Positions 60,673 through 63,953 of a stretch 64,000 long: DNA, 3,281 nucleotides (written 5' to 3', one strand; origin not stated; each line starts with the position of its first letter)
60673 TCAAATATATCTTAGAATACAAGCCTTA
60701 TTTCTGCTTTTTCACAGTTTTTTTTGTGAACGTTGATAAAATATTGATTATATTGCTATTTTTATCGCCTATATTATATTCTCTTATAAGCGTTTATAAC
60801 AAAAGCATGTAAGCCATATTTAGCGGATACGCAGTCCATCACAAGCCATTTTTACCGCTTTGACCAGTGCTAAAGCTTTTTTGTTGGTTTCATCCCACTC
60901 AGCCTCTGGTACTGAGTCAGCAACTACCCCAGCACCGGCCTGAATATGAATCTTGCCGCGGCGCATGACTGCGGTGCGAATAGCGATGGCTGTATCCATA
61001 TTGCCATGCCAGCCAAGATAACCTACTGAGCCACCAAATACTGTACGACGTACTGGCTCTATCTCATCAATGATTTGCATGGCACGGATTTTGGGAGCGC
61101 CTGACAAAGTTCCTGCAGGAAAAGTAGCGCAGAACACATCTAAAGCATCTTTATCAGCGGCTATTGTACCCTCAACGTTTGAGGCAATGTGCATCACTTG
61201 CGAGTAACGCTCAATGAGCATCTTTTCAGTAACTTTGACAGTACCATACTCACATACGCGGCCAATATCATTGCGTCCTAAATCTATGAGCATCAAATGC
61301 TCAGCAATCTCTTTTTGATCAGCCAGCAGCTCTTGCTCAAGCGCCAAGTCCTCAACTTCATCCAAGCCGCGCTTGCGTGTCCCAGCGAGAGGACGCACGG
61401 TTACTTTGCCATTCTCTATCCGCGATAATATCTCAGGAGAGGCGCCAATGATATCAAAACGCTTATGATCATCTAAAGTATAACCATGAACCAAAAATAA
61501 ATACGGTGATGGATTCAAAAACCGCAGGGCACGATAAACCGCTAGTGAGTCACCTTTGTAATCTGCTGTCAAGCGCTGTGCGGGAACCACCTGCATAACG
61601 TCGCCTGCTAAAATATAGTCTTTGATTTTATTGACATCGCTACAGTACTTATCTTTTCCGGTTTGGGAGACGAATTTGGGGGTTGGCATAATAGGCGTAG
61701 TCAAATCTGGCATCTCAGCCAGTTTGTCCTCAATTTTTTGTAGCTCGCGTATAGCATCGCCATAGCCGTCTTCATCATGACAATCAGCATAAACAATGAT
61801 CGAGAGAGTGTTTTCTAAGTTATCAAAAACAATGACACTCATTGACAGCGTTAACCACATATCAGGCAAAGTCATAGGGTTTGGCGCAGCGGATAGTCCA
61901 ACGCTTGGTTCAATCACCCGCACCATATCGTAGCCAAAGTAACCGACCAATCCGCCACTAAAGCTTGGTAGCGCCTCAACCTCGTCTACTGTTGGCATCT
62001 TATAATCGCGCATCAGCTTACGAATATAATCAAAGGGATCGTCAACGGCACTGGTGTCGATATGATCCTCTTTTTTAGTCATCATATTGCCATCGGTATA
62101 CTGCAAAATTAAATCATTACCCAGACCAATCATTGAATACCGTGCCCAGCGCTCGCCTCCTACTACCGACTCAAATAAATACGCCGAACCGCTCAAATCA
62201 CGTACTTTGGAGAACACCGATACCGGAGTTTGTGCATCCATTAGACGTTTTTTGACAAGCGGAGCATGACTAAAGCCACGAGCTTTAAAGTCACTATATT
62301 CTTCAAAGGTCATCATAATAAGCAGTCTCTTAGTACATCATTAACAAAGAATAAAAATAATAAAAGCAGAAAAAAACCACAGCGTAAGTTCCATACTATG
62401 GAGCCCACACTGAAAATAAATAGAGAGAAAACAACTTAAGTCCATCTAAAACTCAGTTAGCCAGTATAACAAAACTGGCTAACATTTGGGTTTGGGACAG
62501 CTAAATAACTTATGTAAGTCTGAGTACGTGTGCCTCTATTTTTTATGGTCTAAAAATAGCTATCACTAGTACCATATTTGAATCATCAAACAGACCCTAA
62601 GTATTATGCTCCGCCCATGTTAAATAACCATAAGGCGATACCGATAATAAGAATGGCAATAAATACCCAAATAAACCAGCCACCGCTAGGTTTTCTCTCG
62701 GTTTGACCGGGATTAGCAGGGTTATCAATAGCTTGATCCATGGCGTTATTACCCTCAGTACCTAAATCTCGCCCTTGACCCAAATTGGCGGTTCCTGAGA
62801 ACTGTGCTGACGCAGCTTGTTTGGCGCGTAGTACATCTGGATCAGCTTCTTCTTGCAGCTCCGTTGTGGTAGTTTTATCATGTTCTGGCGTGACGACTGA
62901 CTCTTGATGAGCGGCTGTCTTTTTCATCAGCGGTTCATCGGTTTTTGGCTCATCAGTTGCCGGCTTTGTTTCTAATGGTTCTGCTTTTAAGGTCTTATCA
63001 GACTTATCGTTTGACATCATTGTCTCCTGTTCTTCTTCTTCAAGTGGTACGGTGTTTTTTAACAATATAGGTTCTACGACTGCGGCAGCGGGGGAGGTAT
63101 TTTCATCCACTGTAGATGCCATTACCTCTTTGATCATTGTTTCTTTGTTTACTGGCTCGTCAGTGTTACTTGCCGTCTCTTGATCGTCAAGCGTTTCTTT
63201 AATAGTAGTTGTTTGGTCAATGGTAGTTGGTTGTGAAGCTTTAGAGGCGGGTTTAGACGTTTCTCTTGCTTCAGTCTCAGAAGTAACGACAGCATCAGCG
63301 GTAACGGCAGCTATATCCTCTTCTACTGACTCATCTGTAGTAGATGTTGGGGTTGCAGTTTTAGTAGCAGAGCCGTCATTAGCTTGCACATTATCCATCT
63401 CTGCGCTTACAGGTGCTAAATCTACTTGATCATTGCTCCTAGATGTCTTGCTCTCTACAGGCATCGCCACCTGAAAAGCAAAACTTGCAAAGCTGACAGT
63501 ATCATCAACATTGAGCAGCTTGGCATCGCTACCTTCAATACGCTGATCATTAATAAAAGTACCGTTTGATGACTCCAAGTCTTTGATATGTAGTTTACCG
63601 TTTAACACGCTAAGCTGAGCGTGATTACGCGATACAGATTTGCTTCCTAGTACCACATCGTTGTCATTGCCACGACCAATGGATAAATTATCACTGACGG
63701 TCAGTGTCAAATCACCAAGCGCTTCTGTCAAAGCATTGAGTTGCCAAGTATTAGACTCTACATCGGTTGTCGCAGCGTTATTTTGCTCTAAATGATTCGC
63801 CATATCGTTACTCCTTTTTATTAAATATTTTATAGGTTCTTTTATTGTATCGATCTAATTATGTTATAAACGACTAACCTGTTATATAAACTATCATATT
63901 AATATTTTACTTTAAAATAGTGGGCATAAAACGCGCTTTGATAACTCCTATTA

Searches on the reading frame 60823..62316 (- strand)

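Call 78: search_protein_families(library=pfam, proteins=[window:60823-62316:-], max_evalue=0.00001)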
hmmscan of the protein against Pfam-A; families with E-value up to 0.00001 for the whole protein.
window:60823-62316:- (498 aa): 2 families
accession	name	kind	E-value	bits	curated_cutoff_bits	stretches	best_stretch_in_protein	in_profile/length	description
PF00425.24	Chorismate_bind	-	2.5e-89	299.7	27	1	221-480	2-257/257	chorismate binding enzyme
PF04715.19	Anth_synt_I_N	-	1.9e-34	119.4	23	1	28-172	2-139/140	Anthranilate synthase component I, N terminal region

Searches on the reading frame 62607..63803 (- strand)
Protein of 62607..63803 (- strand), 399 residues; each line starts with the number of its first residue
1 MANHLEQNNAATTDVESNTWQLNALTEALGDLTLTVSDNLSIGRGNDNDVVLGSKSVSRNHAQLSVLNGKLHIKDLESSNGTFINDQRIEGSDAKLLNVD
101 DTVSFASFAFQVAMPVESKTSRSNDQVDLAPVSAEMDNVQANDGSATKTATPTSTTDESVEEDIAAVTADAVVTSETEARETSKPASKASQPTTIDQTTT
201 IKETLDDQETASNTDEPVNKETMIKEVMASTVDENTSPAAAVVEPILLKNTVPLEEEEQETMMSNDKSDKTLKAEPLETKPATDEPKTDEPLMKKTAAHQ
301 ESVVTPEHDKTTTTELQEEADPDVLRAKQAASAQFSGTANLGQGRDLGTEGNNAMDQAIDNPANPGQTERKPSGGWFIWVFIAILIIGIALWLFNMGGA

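Call 78: search_protein_families(library=pfam, proteins=[window:62607-63803:-], max_evalue=0.00001)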
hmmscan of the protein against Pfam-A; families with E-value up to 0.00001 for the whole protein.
window:62607-63803:- (399 aa): 2 families
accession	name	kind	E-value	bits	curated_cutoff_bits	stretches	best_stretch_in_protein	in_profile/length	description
PF00498.31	FHA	-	2.9e-18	66.5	20.7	1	41-105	2-66/67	FHA domain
PF16697.10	Yop-YscD_cpl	-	7e-13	49.1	33.2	1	38-111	17-89/94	Inner membrane component of T3SS, cytoplasmic domain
